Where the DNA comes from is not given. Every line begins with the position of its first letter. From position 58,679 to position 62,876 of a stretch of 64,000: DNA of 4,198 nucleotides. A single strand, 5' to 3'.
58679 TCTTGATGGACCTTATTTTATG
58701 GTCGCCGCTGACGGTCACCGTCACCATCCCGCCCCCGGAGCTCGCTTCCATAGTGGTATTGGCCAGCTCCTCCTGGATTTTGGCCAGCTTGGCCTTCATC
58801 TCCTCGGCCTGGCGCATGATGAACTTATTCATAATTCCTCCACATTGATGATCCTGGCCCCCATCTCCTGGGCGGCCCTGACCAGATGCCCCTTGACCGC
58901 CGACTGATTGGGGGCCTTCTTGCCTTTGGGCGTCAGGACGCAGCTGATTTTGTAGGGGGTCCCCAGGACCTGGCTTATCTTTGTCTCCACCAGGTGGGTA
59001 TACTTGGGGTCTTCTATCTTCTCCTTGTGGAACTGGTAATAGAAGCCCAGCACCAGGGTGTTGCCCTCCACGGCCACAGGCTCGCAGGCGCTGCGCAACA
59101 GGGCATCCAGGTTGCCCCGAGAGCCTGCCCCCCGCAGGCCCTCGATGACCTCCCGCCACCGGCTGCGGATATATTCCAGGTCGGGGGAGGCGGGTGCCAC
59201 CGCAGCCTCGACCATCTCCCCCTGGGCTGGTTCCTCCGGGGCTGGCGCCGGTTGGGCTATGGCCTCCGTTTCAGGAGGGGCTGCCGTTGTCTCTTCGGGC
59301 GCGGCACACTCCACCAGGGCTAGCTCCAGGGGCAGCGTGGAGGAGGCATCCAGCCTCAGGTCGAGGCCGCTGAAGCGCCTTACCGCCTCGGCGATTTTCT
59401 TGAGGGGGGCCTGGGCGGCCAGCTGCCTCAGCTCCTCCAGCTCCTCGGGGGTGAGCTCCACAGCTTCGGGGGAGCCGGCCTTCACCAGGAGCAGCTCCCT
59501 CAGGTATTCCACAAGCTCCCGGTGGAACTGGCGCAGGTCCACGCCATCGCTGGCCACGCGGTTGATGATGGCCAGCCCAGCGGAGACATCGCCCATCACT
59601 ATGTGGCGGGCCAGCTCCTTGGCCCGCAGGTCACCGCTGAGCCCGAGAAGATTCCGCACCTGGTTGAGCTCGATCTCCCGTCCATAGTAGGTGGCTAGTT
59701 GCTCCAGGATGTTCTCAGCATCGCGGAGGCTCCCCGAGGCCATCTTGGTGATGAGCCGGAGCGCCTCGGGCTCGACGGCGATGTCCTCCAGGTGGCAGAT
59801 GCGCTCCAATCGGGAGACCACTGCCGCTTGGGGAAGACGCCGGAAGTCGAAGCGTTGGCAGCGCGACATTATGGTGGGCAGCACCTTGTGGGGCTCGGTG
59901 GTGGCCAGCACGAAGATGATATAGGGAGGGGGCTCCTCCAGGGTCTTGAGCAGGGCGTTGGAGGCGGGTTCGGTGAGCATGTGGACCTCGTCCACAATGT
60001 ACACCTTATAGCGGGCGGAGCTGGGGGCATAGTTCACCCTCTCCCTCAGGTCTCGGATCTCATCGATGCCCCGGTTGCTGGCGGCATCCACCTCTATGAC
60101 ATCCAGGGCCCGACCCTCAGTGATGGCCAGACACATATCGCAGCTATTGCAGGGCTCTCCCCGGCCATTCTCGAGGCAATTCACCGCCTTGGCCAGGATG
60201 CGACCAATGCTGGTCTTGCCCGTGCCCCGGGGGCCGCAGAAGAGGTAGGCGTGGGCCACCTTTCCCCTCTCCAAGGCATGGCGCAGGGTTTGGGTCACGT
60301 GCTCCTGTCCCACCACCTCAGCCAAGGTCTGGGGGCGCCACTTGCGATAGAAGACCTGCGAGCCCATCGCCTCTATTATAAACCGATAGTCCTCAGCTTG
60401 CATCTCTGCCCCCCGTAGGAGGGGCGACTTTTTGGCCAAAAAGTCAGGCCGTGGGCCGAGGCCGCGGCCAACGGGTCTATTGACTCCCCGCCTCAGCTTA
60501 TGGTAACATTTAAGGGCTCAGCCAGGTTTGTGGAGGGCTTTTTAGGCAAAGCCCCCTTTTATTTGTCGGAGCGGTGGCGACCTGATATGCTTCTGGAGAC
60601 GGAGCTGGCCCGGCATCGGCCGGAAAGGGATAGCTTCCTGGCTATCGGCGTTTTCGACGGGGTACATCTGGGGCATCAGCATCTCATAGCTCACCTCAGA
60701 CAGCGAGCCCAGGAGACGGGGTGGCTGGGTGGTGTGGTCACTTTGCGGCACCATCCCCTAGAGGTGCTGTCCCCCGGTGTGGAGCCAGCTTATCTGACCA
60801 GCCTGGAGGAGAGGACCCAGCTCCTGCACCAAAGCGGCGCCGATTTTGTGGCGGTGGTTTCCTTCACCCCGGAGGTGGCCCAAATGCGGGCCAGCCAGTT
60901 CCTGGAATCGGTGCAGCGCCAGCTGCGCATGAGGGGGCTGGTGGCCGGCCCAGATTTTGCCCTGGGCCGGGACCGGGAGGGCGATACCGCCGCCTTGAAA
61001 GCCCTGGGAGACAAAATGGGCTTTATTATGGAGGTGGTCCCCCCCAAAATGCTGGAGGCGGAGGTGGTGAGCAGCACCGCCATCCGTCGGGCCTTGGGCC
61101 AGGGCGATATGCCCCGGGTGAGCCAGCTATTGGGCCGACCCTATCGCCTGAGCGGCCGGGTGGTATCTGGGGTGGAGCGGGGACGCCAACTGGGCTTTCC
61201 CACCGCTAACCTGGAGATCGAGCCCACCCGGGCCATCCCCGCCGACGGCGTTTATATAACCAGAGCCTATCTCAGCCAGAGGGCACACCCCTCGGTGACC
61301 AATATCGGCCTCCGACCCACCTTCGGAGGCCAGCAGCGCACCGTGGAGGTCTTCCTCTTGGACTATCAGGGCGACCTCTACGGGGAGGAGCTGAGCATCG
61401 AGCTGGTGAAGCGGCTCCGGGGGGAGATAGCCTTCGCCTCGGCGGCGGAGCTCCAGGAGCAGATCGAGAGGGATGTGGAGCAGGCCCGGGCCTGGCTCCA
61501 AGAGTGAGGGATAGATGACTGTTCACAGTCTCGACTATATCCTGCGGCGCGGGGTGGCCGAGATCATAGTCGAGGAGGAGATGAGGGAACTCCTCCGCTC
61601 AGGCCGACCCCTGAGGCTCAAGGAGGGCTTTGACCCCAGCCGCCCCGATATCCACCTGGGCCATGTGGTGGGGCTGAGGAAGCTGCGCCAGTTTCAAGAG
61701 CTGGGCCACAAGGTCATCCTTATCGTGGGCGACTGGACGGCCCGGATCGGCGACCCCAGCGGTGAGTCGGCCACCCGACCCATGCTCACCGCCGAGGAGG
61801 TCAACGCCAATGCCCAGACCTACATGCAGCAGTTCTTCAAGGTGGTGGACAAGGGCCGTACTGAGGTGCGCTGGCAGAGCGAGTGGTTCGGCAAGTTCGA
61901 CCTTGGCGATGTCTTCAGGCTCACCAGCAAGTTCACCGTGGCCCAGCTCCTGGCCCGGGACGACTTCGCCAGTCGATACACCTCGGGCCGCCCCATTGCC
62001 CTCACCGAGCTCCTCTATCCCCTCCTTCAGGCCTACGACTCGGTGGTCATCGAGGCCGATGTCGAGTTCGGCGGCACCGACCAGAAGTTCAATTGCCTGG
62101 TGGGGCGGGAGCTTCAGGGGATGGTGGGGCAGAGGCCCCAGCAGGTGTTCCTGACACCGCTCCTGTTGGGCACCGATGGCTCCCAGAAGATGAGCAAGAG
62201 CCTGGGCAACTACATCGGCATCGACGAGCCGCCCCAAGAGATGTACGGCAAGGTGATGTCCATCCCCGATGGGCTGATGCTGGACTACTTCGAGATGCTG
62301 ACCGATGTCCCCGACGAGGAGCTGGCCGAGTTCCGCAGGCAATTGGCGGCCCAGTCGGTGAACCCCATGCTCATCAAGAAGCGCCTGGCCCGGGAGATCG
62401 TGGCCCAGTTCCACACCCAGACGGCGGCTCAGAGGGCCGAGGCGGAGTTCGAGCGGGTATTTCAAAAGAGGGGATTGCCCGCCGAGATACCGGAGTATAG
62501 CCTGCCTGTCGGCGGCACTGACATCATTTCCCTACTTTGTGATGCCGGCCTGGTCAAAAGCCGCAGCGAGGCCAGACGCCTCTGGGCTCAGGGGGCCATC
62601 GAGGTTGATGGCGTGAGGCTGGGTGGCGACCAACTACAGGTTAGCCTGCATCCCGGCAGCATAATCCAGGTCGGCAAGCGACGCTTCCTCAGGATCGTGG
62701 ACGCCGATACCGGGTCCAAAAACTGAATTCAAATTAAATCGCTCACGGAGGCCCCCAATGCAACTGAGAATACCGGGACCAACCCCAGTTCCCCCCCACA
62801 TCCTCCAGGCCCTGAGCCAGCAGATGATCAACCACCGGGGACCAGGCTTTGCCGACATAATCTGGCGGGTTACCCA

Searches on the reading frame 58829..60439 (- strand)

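Call 20: search_protein_families(library=pfam, proteins=[window:58829-60439:-], max_evalue=0.001)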
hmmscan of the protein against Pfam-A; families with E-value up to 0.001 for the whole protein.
window:58829-60439:- (536 aa): 9 families
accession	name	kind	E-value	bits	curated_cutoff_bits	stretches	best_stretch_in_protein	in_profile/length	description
PF13177.12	DNA_pol3_delta2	-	2e-47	161.6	27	1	44-202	1-160/161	DNA polymerase III, delta subunit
PF12169.13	DNA_pol3_gamma3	-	5.4e-12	46.1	24.4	1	257-349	2-96/143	DNA polymerase III subunits gamma and tau domain III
PF00004.35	AAA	-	2.2e-11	44.8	21.2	1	66-198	2-124/131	ATPase family associated with various cellular activities (AAA)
PF22608.2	DNAX_ATPase_lid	-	3.3e-09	36.8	27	1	207-247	2-42/49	DNA polymerase III clamp loader subunit, ATPase lid domain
PF05496.18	RuvB_N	-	3.6e-07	30.5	27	1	35-88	2-59/159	Holliday junction DNA helicase RuvB P-loop domain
PF20964.2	DnaX_C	-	1.6e-06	28.5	26.2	1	421-514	9-99/113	DNA polymerase III subunit tau, C-terminal domain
PF13604.12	AAA_30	-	0.00059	20.1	27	0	53-169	11-114/191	AAA domain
PF13245.12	AAA_19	-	0.00066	20.3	25.1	0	63-177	12-123/134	AAA domain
PF13401.12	AAA_22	-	0.0007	20.4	27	0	64-168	7-109/130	AAA domain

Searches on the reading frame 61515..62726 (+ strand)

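Call 20: search_protein_families(library=pfam, proteins=[window:61515-62726:+], max_evalue=0.001)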
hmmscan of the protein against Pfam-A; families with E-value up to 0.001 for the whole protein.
window:61515-62726:+ (403 aa): 3 families
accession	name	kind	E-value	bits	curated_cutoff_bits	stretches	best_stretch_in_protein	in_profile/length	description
PF00579.31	tRNA-synt_1b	-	8.7e-74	248.9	21.1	1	30-317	3-292/292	tRNA synthetases class I (W and Y)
PF22421.1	SYY_C-terminal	-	8e-07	29.3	27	1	323-372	7-56/83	Tyrosine--tRNA ligase SYY-like C-terminal domain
PF01479.30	S4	-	0.00035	20.7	22.8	0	340-368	6-34/48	S4 domain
